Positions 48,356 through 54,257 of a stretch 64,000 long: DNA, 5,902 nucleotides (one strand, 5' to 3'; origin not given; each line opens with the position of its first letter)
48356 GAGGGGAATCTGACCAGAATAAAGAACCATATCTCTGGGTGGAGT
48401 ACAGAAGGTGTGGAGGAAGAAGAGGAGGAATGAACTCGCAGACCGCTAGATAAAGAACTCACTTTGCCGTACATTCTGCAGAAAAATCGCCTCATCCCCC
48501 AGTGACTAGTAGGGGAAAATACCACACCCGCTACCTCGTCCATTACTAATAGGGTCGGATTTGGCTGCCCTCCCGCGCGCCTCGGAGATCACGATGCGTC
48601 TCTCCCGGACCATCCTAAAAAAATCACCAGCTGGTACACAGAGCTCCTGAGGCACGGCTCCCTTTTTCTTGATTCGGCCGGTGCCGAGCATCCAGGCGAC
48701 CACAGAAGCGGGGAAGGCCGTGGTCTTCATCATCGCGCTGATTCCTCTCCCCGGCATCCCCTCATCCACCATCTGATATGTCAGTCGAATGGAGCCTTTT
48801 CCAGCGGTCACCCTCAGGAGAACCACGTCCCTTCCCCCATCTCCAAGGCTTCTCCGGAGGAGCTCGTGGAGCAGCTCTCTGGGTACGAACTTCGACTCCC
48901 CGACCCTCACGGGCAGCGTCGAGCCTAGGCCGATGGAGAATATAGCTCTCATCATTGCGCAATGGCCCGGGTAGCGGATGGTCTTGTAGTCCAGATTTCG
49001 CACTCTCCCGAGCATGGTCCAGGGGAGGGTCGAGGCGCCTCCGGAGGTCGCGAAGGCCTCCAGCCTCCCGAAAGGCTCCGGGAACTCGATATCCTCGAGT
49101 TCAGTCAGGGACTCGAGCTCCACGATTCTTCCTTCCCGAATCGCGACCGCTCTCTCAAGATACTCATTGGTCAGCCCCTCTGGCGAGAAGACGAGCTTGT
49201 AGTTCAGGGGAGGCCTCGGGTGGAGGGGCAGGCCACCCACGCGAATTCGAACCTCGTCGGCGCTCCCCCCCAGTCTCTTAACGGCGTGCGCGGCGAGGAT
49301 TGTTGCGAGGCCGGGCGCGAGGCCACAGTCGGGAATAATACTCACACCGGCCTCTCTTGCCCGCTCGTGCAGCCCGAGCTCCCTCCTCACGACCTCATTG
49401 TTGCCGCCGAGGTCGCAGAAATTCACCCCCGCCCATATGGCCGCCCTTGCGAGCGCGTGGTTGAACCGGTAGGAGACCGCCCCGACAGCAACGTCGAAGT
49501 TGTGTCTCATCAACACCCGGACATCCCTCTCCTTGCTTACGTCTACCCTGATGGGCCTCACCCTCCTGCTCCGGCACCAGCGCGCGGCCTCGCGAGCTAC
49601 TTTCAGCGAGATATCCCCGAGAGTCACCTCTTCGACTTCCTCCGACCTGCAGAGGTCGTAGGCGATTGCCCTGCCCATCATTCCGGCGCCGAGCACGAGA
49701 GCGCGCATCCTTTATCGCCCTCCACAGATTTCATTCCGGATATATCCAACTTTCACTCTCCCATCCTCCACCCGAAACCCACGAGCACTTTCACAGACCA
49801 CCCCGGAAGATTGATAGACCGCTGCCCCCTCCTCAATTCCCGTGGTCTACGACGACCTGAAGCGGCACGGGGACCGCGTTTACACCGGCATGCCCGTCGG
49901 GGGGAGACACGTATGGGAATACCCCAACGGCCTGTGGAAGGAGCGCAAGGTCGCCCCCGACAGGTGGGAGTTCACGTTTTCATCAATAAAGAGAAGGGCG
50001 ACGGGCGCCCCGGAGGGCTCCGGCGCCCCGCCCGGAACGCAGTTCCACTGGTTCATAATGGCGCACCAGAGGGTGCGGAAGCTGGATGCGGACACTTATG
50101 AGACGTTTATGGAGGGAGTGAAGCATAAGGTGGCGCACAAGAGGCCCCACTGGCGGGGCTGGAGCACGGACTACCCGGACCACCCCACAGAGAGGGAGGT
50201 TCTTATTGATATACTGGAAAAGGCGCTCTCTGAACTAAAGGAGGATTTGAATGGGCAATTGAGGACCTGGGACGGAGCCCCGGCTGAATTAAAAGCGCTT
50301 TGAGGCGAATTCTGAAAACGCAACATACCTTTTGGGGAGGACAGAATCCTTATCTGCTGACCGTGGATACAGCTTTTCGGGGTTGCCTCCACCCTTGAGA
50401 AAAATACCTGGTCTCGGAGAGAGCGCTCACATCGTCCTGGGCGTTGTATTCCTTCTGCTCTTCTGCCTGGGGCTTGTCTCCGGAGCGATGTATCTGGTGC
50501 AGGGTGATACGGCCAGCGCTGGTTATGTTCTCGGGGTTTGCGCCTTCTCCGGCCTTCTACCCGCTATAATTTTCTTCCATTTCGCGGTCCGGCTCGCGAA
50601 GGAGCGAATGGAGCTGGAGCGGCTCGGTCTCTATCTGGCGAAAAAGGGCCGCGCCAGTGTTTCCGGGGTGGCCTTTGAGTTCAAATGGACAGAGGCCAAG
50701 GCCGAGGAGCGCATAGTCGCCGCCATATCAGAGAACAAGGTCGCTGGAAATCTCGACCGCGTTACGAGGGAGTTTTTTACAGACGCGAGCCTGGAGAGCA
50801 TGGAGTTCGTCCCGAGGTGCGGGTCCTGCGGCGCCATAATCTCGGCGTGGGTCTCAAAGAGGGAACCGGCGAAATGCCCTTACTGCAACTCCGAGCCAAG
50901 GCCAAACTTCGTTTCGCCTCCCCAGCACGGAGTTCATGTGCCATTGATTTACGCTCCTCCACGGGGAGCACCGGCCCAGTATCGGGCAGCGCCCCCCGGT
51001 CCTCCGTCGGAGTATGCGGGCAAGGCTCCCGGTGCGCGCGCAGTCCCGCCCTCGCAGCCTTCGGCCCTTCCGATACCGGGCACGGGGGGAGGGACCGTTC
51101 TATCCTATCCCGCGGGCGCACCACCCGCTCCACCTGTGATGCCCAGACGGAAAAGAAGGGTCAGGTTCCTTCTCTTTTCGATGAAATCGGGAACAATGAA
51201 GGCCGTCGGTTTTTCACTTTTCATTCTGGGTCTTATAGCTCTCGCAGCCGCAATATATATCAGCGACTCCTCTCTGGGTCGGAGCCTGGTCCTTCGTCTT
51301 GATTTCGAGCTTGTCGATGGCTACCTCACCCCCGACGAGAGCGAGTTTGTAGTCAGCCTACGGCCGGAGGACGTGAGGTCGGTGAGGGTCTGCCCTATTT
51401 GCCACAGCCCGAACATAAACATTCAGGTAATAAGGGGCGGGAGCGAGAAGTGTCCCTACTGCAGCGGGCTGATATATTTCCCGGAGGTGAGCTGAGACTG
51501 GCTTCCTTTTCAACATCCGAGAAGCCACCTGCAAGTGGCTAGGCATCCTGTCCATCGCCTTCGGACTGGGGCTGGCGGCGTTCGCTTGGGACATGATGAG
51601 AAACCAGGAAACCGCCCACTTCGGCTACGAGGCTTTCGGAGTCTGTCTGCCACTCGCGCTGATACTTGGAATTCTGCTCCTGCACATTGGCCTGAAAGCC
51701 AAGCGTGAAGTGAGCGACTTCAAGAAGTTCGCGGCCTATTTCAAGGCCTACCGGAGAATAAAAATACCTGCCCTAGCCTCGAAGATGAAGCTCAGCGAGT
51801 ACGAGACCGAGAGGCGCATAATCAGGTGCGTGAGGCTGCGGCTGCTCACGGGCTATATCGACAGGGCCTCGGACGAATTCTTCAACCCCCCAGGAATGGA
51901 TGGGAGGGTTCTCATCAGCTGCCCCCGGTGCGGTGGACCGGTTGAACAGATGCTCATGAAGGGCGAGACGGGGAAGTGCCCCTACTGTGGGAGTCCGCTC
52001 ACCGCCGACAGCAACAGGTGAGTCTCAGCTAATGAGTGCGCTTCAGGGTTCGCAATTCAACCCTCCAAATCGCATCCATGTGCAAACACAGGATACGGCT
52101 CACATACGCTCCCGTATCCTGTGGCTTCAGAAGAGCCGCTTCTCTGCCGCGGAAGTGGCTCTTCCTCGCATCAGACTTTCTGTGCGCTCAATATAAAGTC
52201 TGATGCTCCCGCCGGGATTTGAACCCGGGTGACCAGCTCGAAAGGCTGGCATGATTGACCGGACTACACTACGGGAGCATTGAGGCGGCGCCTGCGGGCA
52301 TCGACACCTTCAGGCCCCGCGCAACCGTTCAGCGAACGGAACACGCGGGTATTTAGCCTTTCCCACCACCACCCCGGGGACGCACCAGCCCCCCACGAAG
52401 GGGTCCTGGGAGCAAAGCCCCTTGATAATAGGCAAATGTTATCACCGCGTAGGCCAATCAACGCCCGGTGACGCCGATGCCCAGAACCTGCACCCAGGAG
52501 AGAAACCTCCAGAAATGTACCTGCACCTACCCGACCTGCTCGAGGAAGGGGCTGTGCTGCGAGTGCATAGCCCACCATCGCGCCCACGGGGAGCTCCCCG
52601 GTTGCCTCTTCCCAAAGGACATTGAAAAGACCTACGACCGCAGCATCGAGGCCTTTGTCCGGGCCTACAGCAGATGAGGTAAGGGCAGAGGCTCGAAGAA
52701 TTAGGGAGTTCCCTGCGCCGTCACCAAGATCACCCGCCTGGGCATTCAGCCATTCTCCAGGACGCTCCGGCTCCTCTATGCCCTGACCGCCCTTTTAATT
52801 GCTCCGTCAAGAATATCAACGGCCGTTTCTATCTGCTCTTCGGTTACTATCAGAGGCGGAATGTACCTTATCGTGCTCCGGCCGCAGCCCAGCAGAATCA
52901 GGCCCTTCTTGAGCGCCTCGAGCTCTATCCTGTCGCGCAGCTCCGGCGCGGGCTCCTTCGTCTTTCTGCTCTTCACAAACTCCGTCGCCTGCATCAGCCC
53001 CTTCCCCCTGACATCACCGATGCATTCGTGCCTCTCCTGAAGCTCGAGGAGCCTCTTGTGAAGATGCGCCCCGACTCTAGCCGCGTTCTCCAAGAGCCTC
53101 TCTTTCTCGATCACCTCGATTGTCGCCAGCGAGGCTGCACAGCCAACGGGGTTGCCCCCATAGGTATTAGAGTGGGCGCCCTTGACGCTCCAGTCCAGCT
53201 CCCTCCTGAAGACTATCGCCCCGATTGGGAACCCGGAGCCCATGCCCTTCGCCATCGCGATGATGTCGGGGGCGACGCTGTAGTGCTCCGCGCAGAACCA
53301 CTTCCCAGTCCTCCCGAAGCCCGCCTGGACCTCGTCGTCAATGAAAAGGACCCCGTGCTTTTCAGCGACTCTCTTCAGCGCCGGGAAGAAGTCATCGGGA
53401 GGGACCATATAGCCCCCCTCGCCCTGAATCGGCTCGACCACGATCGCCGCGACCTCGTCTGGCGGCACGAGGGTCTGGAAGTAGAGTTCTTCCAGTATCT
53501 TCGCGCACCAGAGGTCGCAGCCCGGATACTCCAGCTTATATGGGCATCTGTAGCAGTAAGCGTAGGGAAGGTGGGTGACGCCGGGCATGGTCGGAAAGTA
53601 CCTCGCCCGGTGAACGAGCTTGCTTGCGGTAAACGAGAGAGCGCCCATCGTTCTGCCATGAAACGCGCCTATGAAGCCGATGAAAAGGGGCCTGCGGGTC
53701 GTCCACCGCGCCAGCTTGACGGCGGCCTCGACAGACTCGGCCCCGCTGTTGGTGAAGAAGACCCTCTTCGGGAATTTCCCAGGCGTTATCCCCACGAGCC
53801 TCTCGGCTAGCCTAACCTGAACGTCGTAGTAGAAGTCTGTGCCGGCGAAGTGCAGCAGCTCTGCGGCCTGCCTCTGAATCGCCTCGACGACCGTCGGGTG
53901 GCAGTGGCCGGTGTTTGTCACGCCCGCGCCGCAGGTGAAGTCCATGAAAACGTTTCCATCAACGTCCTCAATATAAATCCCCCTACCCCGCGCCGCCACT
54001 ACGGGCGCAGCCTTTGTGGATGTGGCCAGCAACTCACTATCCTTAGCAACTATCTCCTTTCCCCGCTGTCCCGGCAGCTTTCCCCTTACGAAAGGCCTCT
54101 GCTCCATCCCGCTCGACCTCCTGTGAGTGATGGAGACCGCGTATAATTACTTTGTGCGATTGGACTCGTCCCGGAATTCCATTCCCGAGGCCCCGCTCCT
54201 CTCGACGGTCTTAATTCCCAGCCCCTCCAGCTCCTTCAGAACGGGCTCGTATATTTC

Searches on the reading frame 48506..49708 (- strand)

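Call 63: search_protein_families(library=pfam, proteins=[window:48506-49708:-], max_evalue=0.00001)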
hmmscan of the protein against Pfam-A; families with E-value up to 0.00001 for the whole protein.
window:48506-49708:- (400 aa): 2 families
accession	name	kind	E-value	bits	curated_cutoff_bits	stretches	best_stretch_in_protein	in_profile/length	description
PF16653.10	Sacchrp_dh_C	-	6.9e-37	128.4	31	1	129-358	1-248/265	Saccharopine dehydrogenase C-terminal domain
PF03435.24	Sacchrp_dh_NADP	-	2.9e-15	57.2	25.1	1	4-125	2-129/129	Saccharopine dehydrogenase NADP binding domain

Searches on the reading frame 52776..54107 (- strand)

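Call 63: search_protein_families(library=pfam, proteins=[window:52776-54107:-], max_evalue=0.00001)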
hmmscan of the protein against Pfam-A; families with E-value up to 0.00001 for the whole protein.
window:52776-54107:- (443 aa): 1 family
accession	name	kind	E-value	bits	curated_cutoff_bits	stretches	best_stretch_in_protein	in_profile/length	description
PF00202.27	Aminotran_3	-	8.1e-122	407.2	30.5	1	31-436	6-402/403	Aminotransferase class-III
